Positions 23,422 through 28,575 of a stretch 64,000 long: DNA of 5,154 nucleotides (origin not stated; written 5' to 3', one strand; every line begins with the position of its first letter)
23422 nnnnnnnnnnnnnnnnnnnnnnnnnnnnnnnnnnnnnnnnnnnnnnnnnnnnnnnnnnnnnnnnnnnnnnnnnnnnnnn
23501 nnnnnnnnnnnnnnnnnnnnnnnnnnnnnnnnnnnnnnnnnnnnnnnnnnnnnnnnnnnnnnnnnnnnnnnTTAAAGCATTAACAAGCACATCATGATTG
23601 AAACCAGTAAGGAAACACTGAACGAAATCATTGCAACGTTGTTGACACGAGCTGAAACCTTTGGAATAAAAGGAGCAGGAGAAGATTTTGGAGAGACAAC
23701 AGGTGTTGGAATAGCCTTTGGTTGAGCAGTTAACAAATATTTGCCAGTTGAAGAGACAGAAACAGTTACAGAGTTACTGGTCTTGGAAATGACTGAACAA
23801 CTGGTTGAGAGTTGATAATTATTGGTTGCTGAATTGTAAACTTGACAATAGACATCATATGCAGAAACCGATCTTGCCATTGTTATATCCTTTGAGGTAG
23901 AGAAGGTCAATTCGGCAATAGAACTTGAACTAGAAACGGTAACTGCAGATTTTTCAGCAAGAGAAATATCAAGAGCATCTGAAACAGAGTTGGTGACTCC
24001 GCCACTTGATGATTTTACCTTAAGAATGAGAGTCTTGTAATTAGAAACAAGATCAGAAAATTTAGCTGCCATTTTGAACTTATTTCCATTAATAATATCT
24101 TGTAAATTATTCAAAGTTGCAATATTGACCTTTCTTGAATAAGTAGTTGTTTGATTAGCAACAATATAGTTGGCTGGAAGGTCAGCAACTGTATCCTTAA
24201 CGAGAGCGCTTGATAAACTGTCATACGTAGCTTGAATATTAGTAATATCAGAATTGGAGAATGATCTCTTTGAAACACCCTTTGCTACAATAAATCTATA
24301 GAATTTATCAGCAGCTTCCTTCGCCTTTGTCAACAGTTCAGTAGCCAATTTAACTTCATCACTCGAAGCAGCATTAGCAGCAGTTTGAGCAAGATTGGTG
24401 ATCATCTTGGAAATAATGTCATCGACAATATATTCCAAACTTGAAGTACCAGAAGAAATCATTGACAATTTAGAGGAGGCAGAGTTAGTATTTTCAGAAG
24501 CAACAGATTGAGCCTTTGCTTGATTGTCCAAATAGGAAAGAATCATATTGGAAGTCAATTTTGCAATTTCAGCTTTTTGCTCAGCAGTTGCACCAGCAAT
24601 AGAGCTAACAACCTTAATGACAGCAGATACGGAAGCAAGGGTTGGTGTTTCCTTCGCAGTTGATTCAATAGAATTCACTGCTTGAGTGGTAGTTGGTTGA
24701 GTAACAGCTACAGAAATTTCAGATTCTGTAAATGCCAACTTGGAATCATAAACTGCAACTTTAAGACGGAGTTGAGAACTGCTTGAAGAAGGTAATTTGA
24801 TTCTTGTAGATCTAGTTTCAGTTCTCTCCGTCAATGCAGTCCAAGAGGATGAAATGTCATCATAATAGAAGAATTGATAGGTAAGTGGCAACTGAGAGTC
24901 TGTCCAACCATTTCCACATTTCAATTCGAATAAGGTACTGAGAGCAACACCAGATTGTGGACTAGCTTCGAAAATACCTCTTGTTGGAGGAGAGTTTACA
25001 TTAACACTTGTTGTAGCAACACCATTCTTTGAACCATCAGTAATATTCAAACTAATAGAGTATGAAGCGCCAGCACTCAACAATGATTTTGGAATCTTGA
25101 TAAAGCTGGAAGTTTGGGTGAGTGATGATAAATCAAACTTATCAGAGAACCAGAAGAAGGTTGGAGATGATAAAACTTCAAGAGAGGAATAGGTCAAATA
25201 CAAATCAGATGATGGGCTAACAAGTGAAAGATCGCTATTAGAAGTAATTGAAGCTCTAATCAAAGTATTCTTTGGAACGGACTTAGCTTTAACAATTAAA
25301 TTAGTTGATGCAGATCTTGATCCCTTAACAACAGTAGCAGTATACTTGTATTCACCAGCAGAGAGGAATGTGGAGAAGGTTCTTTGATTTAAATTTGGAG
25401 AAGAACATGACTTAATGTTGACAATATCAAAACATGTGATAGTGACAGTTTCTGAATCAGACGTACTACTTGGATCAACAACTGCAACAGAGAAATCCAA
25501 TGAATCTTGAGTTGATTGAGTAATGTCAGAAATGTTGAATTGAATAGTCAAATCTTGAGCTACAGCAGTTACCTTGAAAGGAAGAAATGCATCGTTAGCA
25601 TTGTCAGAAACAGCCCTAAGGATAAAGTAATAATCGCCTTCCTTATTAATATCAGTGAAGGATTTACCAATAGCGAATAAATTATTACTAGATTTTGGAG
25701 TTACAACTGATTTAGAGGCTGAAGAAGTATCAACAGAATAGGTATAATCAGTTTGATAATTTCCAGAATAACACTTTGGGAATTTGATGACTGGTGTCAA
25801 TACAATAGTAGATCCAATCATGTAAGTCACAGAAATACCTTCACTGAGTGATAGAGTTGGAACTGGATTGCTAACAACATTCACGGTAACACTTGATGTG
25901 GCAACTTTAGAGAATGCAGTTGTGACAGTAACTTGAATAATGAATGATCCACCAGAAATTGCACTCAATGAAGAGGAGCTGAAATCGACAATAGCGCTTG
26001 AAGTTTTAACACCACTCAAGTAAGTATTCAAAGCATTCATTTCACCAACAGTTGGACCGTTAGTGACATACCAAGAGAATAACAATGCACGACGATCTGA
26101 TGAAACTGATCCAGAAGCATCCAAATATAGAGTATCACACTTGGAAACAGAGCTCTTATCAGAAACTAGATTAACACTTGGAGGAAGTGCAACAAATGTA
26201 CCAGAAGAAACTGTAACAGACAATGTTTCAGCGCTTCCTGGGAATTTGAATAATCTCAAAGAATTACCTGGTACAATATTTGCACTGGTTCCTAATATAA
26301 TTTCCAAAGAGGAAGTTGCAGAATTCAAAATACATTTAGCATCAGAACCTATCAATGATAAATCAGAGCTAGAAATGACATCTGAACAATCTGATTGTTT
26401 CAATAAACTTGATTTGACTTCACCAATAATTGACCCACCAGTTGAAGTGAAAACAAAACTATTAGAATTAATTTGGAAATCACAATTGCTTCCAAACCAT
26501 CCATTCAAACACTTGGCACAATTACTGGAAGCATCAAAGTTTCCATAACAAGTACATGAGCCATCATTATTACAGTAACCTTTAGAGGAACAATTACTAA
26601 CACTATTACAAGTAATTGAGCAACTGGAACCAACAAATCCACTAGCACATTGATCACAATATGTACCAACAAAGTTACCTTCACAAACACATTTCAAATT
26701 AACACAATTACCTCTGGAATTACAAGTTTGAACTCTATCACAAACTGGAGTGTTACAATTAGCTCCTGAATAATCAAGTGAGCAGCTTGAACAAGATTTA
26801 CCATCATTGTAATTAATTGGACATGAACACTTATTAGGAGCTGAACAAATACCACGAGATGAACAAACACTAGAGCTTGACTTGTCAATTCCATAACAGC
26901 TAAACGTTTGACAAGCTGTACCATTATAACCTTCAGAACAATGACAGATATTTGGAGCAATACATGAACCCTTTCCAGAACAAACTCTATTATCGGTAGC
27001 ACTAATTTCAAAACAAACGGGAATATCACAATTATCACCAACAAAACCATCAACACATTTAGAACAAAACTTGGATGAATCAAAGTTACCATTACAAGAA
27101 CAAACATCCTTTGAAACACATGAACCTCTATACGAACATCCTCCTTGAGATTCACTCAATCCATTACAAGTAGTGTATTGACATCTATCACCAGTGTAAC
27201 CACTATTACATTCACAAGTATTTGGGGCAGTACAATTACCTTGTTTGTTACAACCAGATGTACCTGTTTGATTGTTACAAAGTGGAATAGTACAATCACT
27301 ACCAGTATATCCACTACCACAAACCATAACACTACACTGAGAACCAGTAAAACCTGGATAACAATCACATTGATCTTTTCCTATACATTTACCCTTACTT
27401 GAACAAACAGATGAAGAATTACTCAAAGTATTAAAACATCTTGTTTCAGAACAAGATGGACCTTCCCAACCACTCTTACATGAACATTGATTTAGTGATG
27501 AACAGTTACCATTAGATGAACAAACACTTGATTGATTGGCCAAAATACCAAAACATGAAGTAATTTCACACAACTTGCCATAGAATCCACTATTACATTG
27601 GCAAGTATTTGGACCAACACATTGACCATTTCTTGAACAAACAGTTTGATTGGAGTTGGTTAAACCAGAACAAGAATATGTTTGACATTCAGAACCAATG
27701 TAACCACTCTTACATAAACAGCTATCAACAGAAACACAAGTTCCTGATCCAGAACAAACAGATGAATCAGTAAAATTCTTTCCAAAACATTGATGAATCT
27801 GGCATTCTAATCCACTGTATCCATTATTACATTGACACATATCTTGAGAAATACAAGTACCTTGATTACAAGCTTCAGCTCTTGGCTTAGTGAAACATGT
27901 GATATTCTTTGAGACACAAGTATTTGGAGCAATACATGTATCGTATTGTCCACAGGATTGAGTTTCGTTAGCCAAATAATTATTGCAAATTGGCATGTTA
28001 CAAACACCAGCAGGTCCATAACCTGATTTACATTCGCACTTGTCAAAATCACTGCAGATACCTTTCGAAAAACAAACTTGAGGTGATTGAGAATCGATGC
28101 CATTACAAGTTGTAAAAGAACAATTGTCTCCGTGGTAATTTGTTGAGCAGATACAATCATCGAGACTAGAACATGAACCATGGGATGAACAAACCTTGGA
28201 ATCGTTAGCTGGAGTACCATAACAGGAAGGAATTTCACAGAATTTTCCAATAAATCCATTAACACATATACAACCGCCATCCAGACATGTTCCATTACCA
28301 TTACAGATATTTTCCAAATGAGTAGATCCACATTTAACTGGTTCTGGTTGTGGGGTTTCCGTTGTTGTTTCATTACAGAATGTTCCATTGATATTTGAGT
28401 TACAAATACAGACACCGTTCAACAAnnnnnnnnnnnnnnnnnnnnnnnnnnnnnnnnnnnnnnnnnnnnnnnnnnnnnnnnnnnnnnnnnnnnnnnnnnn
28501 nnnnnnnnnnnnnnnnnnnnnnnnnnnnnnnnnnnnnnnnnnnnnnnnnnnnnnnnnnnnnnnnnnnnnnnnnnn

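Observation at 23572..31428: Two annotated ORFs are one ~2600-aa GPI-anchored repeat glycoprotein split by two homopolymer 1-nt deletions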

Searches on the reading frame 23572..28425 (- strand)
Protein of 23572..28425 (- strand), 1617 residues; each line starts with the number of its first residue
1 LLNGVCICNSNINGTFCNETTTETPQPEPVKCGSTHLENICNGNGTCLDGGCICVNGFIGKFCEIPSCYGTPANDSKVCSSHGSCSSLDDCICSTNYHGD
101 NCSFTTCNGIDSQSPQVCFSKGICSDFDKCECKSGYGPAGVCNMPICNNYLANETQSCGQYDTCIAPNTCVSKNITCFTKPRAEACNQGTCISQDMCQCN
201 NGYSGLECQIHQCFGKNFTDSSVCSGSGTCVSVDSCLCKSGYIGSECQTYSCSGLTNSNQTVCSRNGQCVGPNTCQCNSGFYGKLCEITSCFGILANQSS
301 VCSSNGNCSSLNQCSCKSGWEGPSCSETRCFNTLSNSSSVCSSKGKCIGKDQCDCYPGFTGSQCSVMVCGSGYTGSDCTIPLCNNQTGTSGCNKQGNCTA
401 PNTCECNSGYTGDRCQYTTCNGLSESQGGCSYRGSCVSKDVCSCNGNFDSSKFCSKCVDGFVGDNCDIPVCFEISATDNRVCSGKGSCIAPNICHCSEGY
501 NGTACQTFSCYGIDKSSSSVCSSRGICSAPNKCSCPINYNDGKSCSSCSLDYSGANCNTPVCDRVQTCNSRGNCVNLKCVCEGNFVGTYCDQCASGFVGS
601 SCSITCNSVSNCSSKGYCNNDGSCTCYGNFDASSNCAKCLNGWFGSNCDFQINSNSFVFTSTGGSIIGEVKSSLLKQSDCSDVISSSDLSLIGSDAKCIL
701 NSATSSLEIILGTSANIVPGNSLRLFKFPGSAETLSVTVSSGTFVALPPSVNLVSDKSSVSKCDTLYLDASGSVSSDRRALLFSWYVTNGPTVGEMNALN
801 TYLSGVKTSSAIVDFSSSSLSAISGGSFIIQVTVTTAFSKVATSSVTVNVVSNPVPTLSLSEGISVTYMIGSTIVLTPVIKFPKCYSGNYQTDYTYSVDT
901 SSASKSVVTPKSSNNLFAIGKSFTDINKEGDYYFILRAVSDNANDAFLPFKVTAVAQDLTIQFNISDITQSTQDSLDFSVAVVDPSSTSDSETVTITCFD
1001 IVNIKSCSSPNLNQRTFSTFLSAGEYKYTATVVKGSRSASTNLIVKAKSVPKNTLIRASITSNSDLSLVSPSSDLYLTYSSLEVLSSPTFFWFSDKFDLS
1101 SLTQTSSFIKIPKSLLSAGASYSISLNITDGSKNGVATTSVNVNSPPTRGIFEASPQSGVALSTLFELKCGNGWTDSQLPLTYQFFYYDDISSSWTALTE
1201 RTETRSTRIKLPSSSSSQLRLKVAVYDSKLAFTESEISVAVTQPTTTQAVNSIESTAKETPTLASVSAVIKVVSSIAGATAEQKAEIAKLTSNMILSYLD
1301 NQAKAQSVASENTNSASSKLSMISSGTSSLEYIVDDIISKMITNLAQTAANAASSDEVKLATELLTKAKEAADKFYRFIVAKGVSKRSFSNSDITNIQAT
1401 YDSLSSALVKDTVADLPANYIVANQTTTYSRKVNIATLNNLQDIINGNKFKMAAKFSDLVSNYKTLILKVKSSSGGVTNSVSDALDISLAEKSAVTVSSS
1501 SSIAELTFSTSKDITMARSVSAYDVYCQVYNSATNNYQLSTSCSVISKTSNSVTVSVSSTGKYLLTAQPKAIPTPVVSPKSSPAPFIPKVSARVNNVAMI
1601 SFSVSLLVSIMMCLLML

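Call 9: search_protein_families(library=pfam, proteins=[window:23572-28425:-], max_evalue=0.01)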
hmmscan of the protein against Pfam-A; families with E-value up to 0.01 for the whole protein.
window:23572-28425:- (1617 aa): 4 families
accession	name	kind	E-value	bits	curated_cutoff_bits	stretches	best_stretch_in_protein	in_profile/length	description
PF25024.1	EGF_TEN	-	2.3e-39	135.9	65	4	31-260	24-232/234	Teneurin EGF domain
PF02010.21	REJ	-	7.1e-39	134.1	25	2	1020-1266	169-440/452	REJ domain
PF23106.1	EGF_Teneurin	-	3.4e-36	123.4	24.3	6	302-327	5-29/30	Teneurin-like EGF domain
PF07974.19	EGF_2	-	4.8e-28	97.6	22.1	7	258-286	4-32/32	EGF-like domain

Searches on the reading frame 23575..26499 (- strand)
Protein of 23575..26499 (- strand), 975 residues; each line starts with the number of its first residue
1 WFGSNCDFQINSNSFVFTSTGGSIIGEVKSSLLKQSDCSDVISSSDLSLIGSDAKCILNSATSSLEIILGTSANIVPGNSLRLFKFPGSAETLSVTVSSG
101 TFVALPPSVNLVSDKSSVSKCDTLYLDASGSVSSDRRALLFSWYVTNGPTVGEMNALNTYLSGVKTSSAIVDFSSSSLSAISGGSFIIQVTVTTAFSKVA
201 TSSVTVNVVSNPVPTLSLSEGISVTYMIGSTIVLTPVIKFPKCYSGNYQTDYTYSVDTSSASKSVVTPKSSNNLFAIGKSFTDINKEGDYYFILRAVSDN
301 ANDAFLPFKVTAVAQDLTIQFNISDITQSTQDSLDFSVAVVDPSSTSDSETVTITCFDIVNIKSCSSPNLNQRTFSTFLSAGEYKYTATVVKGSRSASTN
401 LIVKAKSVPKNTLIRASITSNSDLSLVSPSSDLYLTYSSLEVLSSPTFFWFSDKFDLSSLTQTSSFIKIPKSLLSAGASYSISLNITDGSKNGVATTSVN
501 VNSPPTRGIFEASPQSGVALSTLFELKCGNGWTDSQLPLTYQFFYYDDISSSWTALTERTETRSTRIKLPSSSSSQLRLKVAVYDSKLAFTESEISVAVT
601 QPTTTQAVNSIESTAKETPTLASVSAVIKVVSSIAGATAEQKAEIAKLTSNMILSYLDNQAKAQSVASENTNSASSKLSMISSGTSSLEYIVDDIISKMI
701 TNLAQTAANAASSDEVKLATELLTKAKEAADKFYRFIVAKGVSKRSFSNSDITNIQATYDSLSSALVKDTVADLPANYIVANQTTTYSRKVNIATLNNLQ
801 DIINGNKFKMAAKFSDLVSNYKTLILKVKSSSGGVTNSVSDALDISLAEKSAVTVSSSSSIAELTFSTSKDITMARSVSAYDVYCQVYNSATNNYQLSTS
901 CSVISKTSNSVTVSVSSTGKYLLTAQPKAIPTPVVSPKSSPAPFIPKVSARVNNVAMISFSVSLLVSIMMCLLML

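Call 12: find_homologous_proteins(query=window:23575-26499:-)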
Query window:23575-26499:- (975 aa): 1 proteins with E <= 0.001 among 8000 candidates.
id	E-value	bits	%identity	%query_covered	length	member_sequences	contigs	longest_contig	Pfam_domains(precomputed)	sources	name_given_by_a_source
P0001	0.0e+0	1149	99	59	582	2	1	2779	PF02010.22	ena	-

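Call 13: find_encoding_contigs(protein=P0001, flank=5000)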
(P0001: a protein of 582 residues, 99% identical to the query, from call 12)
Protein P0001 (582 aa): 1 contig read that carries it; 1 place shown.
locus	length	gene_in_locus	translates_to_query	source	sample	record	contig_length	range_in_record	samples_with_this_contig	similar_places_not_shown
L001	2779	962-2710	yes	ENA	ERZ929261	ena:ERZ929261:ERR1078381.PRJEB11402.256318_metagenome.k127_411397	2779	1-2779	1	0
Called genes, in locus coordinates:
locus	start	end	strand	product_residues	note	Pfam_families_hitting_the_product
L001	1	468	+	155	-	?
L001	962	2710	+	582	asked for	PF02010:REJ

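Call 43: search_solved_structures(query=window:23575-26499:-, max_evalue=0.01)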
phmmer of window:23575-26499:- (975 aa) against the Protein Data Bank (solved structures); distinct sequences matched with E-value up to 0.01: 0.

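Call 60: search_protein_representatives(protein=window:23575-26499:-)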
Query: 975 residues. Proteins with E-value up to 0.001 (for the whole library): 495; up to 1e-10: 61; up to 1e-30: 20. The best 150 are listed.
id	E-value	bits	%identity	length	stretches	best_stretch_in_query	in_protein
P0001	0.0e+00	1149.4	99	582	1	398-975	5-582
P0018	1.9e-207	707.9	43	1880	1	3-931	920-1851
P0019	7.8e-184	629.9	41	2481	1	3-945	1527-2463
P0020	1.8e-167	575.7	41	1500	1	3-945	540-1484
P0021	2.7e-156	538.7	38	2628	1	1-941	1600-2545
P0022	1.9e-146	506.2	35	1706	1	1-923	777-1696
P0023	2.7e-142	492.4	36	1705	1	1-955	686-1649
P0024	2.4e-127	443.0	36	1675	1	1-928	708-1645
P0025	1.4e-126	440.5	35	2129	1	1-968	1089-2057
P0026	1.4e-121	423.9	35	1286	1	1-929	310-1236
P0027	2.1e-121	423.3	35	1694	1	1-963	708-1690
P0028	7.3e-109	381.9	40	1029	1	2-545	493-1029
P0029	3.1e-108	379.8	33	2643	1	7-954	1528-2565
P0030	7.0e-108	378.6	36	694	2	422-807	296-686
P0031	2.8e-106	373.3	33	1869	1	7-968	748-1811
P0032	9.4e-76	272.3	30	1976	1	1-974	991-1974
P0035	3.5e-61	224.1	29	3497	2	3-940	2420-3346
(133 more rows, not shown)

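Call 61: list_cluster_members(proteins=[P0018, P0019, P0020, P0021, P0022, P0023, P0025, P0029, P0032, P0035])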
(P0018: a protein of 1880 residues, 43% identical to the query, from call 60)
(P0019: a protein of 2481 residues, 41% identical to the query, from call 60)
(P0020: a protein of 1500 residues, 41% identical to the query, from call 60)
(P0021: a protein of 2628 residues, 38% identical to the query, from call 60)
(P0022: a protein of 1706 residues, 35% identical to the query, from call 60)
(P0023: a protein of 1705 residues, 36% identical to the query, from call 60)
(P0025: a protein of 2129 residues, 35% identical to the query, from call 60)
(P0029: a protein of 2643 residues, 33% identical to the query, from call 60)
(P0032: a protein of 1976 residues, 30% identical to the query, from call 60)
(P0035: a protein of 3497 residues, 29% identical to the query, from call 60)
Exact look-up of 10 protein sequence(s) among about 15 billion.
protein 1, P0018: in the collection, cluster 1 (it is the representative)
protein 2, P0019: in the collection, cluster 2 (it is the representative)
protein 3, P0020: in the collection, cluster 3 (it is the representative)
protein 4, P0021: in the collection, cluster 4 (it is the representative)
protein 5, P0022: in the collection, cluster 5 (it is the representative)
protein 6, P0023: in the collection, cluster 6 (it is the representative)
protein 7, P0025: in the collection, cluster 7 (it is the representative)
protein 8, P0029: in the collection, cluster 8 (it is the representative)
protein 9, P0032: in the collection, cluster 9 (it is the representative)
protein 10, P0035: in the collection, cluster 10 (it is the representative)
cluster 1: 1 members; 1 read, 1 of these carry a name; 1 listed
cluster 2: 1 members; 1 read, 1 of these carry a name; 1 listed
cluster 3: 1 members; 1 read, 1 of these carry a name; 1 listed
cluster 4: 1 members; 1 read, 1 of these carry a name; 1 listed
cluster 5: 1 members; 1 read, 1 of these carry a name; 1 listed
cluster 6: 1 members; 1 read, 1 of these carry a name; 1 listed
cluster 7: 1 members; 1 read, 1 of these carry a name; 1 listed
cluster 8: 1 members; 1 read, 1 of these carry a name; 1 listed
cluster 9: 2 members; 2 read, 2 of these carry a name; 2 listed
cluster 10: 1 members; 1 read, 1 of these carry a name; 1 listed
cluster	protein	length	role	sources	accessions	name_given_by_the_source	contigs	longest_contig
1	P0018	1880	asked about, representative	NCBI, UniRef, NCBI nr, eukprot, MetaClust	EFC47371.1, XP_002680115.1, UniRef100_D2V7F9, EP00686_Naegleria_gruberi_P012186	predicted protein [Naegleria gruberi] | Predicted protein n=1 Tax=Naegleria gruberi TaxID=5762 RepID=D2V7F9_NAEGR | uncharacterized protein NAEGRDRAFT_31787 [Naegleria gruberi]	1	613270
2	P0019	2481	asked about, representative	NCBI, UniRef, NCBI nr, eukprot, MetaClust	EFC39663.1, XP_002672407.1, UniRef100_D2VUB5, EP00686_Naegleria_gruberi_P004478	predicted protein [Naegleria gruberi] | Predicted protein n=1 Tax=Naegleria gruberi TaxID=5762 RepID=D2VUB5_NAEGR | uncharacterized protein NAEGRDRAFT_52311 [Naegleria gruberi]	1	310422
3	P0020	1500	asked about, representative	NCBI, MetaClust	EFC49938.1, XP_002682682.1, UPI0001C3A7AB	predicted protein, partial [Naegleria gruberi] | status=active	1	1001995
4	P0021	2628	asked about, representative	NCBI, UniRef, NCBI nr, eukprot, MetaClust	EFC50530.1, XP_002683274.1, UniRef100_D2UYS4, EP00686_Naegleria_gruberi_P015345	predicted protein [Naegleria gruberi] | Predicted protein n=1 Tax=Naegleria gruberi TaxID=5762 RepID=D2UYS4_NAEGR | uncharacterized protein NAEGRDRAFT_45249 [Naegleria gruberi]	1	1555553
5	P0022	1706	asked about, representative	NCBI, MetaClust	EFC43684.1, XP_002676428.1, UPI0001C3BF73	predicted protein, partial [Naegleria gruberi] | status=active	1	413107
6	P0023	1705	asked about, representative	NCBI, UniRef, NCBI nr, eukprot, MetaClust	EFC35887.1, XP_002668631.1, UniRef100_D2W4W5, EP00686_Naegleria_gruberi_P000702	predicted protein [Naegleria gruberi] | Predicted protein n=1 Tax=Naegleria gruberi TaxID=5762 RepID=D2W4W5_NAEGR | uncharacterized protein NAEGRDRAFT_76453 [Naegleria gruberi]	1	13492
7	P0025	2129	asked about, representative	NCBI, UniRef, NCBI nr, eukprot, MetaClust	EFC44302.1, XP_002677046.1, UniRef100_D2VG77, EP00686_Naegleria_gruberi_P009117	predicted protein [Naegleria gruberi] | Predicted protein n=1 Tax=Naegleria gruberi TaxID=5762 RepID=D2VG77_NAEGR | uncharacterized protein NAEGRDRAFT_49279 [Naegleria gruberi]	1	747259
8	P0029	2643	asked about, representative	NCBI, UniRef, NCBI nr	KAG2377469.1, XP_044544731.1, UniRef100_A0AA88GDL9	hypothetical protein C9374_009380 [Naegleria lovaniensis] | FZ domain-containing protein n=1 Tax=Naegleria lovaniensis TaxID=51637 ... | uncharacterized protein C9374_009380 [Naegleria lovaniensis]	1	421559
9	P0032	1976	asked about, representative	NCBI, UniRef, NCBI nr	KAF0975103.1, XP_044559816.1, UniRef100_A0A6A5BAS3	hypothetical protein FDP41_005856 [Naegleria fowleri] | EGF-like domain-containing protein n=1 Tax=Naegleria fowleri TaxID=5763 ... | uncharacterized protein FDP41_005856 [Naegleria fowleri]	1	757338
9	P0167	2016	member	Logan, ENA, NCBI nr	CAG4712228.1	unnamed protein product [Naegleria fowleri]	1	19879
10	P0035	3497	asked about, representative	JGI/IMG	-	hypothetical protein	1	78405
